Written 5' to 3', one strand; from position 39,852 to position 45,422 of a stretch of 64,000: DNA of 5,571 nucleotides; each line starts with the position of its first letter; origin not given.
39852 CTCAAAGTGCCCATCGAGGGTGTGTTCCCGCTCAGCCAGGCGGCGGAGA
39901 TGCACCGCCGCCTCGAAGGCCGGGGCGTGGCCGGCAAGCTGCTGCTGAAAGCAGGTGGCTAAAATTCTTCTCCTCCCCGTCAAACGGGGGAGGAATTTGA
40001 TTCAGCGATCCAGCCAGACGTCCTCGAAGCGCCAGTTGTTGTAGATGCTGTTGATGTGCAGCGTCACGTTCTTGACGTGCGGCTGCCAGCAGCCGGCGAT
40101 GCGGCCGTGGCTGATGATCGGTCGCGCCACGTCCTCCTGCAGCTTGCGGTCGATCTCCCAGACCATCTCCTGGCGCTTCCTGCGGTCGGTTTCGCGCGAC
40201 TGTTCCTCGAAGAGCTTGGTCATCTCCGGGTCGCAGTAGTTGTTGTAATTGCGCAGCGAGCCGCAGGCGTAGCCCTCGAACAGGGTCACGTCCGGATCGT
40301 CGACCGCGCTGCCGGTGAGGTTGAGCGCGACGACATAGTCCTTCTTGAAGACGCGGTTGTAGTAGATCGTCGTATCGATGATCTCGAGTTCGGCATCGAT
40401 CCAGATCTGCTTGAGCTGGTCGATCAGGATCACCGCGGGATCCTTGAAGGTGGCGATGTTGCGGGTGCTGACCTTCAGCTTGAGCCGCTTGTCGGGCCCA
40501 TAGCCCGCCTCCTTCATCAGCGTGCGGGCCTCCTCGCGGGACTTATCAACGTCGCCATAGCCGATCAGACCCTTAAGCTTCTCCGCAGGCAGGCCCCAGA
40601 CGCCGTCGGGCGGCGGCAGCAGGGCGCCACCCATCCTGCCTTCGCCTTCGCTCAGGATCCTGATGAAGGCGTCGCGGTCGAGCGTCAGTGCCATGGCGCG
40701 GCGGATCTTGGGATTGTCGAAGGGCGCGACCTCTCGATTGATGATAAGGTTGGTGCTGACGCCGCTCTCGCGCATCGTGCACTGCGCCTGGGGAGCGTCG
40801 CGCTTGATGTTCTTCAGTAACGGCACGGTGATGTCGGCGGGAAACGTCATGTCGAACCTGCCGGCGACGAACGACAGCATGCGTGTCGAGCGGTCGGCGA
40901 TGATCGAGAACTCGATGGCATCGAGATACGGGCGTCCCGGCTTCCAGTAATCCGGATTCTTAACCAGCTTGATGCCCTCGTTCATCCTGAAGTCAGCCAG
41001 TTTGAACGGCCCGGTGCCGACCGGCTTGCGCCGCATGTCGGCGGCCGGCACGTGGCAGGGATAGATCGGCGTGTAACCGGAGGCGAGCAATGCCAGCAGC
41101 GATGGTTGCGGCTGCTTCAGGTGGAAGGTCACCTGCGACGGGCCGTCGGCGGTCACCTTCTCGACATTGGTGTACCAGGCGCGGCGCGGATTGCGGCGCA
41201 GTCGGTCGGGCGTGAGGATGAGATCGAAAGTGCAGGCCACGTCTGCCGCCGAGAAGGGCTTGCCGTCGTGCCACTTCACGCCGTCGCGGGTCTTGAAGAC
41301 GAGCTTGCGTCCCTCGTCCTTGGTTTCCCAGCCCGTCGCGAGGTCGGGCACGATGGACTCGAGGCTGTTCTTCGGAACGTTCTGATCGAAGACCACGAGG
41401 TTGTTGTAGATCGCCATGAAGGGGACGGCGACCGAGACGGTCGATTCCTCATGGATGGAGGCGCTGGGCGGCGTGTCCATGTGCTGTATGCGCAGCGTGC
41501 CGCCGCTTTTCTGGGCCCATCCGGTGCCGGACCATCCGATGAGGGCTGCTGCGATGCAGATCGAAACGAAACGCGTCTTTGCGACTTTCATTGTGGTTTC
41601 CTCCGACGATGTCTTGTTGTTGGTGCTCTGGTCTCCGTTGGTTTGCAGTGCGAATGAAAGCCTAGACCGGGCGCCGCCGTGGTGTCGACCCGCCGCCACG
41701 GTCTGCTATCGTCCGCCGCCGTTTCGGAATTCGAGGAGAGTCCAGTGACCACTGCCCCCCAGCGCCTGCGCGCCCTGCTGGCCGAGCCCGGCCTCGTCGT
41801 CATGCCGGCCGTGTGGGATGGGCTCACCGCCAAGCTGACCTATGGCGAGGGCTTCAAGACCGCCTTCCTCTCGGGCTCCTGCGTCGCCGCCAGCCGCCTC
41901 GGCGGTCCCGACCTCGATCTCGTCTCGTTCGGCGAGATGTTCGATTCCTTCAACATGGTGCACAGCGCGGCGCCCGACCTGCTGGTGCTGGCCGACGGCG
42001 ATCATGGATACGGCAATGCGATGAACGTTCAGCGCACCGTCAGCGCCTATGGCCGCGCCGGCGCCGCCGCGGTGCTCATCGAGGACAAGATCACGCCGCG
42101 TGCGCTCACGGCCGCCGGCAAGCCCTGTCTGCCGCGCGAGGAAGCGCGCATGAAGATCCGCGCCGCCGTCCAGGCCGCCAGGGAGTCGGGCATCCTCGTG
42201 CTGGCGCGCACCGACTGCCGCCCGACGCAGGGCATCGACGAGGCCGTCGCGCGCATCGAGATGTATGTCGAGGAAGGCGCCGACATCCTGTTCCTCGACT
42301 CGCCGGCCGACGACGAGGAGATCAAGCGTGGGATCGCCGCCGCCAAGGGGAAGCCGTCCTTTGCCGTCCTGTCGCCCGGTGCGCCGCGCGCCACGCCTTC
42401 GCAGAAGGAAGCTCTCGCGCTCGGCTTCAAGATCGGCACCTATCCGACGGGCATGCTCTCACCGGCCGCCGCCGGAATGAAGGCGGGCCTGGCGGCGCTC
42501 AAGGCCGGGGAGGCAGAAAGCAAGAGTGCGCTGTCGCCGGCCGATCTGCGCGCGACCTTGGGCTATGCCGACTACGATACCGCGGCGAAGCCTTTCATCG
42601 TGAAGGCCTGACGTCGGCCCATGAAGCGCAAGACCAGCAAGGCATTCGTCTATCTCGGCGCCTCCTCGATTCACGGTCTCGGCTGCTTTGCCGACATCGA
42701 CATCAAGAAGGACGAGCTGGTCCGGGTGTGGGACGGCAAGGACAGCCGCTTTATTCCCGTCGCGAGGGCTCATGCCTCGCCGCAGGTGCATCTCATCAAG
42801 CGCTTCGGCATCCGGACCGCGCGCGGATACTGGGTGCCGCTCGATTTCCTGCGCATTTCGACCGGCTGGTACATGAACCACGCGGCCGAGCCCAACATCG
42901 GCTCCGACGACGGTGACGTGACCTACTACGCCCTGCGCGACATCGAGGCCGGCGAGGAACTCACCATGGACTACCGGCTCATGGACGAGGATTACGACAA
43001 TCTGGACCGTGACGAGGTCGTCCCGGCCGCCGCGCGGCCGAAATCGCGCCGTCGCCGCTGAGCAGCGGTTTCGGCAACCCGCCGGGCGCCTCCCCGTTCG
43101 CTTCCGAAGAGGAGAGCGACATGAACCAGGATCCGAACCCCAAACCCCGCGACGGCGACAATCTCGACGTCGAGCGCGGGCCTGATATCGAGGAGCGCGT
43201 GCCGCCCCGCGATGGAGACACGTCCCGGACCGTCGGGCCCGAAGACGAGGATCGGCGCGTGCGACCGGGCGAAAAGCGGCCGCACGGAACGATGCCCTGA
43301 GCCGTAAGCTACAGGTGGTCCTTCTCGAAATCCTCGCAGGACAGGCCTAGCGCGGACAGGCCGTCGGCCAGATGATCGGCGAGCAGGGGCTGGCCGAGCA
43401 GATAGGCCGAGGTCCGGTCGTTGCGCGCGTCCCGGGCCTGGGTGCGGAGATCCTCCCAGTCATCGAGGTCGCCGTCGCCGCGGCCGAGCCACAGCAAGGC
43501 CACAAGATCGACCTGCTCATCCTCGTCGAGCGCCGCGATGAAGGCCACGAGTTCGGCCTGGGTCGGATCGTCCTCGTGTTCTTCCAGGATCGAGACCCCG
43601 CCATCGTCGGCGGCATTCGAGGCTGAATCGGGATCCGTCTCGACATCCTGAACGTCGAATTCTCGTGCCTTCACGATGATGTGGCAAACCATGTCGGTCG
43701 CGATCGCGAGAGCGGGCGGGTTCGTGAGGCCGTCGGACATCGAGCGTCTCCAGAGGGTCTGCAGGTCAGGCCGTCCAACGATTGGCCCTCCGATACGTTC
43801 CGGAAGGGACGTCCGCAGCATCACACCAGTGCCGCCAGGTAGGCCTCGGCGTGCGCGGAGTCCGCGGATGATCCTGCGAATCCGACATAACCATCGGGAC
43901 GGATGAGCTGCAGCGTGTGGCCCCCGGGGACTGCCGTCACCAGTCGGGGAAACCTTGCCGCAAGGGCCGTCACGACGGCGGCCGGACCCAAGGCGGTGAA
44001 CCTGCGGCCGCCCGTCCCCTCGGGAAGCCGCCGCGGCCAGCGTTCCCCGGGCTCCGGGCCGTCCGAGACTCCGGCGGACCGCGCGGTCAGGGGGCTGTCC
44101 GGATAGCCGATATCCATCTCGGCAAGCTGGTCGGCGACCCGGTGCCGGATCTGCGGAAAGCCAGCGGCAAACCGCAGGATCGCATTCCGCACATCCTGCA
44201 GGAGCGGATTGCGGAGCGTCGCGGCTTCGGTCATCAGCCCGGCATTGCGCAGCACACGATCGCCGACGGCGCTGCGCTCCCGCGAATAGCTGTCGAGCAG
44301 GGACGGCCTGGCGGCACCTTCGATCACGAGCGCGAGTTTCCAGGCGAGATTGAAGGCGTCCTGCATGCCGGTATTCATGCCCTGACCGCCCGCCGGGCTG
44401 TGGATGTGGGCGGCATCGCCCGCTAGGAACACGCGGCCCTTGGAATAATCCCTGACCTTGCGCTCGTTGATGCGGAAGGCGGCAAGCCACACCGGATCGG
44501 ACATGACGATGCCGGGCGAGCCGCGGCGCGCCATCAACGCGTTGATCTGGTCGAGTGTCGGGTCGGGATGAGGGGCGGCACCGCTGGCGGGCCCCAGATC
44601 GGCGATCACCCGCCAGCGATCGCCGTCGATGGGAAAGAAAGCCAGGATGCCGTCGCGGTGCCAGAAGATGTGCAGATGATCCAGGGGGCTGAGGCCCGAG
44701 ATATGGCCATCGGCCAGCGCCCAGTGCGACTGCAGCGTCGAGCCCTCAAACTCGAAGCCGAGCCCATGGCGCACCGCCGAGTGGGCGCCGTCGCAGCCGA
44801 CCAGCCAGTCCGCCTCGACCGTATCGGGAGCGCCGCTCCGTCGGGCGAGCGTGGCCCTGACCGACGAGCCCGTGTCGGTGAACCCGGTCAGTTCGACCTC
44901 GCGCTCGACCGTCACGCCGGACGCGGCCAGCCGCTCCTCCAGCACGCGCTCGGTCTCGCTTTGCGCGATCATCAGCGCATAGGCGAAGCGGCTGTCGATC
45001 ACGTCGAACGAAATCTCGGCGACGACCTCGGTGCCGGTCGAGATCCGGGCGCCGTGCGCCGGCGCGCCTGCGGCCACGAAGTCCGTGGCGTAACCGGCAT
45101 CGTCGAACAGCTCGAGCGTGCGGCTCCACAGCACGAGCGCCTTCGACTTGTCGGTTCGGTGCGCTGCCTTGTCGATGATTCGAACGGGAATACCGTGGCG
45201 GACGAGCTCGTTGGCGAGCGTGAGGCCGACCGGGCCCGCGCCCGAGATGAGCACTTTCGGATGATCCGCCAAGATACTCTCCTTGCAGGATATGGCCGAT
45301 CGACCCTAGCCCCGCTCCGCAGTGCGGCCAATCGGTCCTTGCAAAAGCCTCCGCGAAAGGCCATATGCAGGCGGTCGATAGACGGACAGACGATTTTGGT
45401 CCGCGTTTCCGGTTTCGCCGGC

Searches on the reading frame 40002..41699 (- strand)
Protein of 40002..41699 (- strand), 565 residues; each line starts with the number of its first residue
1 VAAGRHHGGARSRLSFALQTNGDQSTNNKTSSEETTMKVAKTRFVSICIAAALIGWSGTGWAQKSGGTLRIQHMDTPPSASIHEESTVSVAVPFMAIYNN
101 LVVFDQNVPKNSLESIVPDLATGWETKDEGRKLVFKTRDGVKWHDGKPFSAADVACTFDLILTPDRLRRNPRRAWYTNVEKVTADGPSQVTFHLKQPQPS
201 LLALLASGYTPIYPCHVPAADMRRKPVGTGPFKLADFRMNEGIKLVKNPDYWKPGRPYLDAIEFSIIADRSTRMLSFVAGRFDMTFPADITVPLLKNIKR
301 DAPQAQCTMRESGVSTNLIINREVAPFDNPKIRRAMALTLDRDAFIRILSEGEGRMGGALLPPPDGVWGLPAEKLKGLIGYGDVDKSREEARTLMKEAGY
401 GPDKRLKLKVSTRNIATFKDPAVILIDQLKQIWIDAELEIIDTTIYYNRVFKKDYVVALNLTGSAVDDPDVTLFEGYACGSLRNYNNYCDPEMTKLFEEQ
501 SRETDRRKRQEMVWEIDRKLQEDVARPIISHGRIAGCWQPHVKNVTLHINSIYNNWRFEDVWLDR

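Call 10: search_protein_families(library=pfam, proteins=[window:40002-41699:-], max_evalue=0.001)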
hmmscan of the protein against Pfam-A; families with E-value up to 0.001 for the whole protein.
window:40002-41699:- (565 aa): 1 family
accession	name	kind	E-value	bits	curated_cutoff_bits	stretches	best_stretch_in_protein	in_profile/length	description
PF00496.27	SBP_bac_5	-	5e-70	236.9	32.4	1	116-477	2-361/368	Bacterial extracellular solute-binding proteins, family 5 Middle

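Call 11: search_protein_families(library=ncbifam, proteins=[window:40002-41699:-], max_evalue=0.00001)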
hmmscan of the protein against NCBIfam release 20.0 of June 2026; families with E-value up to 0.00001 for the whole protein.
window:40002-41699:- (565 aa): 11 families
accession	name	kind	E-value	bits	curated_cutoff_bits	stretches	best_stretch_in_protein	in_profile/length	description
NF045468.1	Opp5A_nikA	equivalog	4.1e-38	131.1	600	1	114-553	55-480/488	nickel ABC transporter substrate-binding protein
TIGR02294.1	nickel_nikA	equivalog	2.9e-34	118.5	393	1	102-547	34-488/501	nickel ABC transporter substrate-binding protein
NF011942.0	PRK15413.1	equivalog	9.2e-31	107.1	594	1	84-444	46-386/512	glutathione ABC transporter substrate-binding protein GsiB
NF045467.1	Opp4A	equivalog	5.1e-30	104.2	650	2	221-550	202-546/556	oligopeptide ABC transporter substrate-binding protein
NF011689.0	PRK15109.1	equivalog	2.5e-27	95.8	560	1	115-522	78-500/547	ABC transporter substrate-binding protein SapA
NF043070.1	DppA_dipep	equivalog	8.2e-27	93.9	1005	1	95-563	58-534/535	dipeptide ABC transporter periplasmic-binding protein DppA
NF011684.0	PRK15104.1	equivalog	6.2e-26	91.2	947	1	226-525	211-504/543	oligopeptide ABC transporter substrate-binding protein OppA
NF047575.1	opine_bind_CntA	exception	2.2e-18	66.1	800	1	104-533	66-506/535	staphylopine-dependent metal ABC transporter substrate-binding lipoprotein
NF007287.0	PRK09755.1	equivalog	2.6e-17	62.8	1098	1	190-513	165-484/535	ABC transporter substrate-binding protein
TIGR04028.1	SBP_KPN_01854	hypoth_equivalog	4.8e-17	61.7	468.5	1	116-545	44-493/509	TIGR04028 family ABC transporter substrate-binding protein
NF010149.0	PRK13626.1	equivalog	1.2e-07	30.7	476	1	116-274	164-311/552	HTH-type transcriptional regulator SgrR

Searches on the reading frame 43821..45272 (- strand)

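Call 11: search_protein_families(library=ncbifam, proteins=[window:43821-45272:-], max_evalue=0.00001)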
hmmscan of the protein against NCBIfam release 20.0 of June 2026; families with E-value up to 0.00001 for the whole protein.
window:43821-45272:- (483 aa): 57 families (the best 25 are shown)
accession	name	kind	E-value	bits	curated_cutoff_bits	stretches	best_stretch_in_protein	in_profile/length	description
NF004832.0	PRK06184.1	subfamily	1.2e-99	334.4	476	1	6-416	8-399/506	hypothetical protein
NF006092.0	PRK08244.1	equivalog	2.8e-85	286.8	644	1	6-392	4-383/494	monooxygenase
NF005303.0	PRK06834.1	subfamily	6.6e-72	242.6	625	1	5-390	4-374/488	hypothetical protein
NF033145.1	rif_monoox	equivalog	7.8e-69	232.7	800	1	7-390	3-378/472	rifampin monooxygenase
NF006002.0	PRK08132.1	subfamily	5.3e-63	213.2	416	1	4-411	25-434/552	FAD-dependent oxidoreductase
NF004780.0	PRK06126.1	subfamily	8.8e-58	195.9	445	1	5-351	9-376/552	hypothetical protein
NF004831.0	PRK06183.1-5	equivalog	5e-54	183.7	546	1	3-378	7-380/568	bifunctional 3-(3-hydroxy-phenyl)propionate/3-hydroxycinnamic acid hydroxylase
NF004829.0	PRK06183.1-3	subfamily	3.8e-52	177.7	390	2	4-189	8-199/520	bifunctional 3-(3-hydroxy-phenyl)propionate/3-hydroxycinnamic acid hydroxylase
NF046068.1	AkvoneHdxseDnrF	equivalog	2.9e-47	161.6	650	1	7-344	1-353/439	aklavinone 12-hydroxylase DnrF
NF046069.1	AkvoneHdxseRdmE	equivalog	5.2e-46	157.5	700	1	7-344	1-354/521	aklavinone 12-hydroxylase RdmE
NF000343.1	rif_mono_Iri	exception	9.2e-45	153.5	950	1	6-366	3-357/479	rifampin monooxygenase Iri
NF005531.0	PRK07190.1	equivalog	2.1e-43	148.8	530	1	5-348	6-344/487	FAD-binding protein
NF004827.0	PRK06183.1-1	equivalog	1.1e-40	139.6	966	1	6-334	17-343/554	bifunctional 3-(3-hydroxy-phenyl)propionate/3-hydroxycinnamic acid hydroxylase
NF006144.0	PRK08294.1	subfamily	1.6e-40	139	560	3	275-339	336-400/637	phenol 2-monooxygenase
NF045577.1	FAD_mono_MbnF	equivalog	7.9e-39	133.6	800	2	276-337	290-351/531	methanobactin biosynthesis FAD monooxygenase MbnF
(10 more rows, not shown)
